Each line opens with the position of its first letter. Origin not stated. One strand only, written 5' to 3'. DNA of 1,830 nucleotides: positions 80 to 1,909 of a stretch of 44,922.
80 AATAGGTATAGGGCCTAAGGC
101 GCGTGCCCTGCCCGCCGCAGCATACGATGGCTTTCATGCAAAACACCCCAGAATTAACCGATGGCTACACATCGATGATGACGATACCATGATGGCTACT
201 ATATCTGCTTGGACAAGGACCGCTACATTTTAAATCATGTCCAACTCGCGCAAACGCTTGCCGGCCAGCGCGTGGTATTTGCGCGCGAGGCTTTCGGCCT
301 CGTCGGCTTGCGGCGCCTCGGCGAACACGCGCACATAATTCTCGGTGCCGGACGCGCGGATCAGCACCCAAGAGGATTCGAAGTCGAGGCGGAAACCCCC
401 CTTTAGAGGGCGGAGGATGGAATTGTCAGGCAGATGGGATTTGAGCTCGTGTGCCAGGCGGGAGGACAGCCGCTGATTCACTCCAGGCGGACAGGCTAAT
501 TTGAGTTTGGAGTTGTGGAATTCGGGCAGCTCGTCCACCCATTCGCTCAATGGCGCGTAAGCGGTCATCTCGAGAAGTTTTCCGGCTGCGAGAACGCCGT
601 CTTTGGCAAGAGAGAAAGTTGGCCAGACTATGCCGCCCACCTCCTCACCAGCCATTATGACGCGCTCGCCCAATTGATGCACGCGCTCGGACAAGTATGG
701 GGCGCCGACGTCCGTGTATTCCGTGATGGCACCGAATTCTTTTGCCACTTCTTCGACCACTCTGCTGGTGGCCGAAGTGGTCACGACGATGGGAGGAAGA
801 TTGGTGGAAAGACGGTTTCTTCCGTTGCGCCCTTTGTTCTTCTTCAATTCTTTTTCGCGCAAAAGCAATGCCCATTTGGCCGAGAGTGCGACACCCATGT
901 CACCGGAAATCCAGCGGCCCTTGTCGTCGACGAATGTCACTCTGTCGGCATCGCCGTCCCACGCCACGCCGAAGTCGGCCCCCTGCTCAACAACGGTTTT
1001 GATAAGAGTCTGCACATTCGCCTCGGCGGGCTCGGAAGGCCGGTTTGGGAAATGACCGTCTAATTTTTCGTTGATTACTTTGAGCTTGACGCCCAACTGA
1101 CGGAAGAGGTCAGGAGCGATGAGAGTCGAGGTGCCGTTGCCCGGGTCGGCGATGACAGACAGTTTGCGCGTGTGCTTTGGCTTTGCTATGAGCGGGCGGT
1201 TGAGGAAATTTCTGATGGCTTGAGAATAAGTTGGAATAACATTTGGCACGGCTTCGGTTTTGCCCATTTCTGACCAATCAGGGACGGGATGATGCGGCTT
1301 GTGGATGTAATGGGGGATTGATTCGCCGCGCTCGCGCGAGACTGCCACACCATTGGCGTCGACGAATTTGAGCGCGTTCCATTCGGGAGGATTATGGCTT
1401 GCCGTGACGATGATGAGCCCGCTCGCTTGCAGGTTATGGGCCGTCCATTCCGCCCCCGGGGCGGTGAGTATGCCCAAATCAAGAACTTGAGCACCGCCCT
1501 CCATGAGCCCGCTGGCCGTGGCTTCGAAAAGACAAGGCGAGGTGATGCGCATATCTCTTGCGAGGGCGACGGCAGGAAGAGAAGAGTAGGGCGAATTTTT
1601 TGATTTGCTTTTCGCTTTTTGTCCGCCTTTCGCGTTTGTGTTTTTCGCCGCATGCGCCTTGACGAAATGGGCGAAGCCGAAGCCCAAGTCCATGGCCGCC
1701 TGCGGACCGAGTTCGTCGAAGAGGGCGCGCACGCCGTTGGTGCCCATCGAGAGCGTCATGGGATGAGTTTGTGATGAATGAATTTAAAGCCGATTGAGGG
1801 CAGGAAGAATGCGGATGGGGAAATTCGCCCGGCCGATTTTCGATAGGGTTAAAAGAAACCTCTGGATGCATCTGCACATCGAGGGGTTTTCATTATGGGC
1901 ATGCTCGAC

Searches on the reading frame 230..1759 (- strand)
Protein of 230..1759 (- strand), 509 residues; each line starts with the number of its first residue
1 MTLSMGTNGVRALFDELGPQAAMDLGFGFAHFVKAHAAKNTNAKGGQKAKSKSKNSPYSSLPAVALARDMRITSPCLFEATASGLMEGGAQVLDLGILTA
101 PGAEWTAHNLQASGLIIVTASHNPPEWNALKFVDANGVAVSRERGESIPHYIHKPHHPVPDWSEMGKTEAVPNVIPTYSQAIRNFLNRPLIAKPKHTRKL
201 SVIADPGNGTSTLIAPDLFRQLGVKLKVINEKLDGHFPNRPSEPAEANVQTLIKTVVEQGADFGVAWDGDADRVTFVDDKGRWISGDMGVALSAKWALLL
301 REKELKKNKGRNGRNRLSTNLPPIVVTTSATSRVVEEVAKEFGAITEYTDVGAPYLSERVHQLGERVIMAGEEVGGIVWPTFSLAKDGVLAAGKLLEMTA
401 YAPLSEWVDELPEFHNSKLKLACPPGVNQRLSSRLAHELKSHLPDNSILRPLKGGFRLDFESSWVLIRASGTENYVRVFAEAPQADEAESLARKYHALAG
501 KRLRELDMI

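Call 35: search_protein_families(library=pfam, proteins=[window:230-1759:-], max_evalue=0.001)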
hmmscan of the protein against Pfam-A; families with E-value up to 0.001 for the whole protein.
window:230-1759:- (509 aa): 4 families
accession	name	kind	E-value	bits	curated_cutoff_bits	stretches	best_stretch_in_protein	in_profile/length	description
PF02878.22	PGM_PMM_I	-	1.3e-24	86.9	22.5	1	59-154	38-133/138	Phosphoglucomutase/phosphomannomutase, alpha/beta/alpha domain I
PF02879.22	PGM_PMM_II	-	6.4e-23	81.7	29.3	1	178-281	3-103/103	Phosphoglucomutase/phosphomannomutase, alpha/beta/alpha domain II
PF02880.22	PGM_PMM_III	-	4.5e-14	53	20.7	1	320-412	22-112/115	Phosphoglucomutase/phosphomannomutase, alpha/beta/alpha domain III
PF00408.26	PGM_PMM_IV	-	2.8e-09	37.3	23.1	1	449-492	19-62/68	Phosphoglucomutase/phosphomannomutase, C-terminal domain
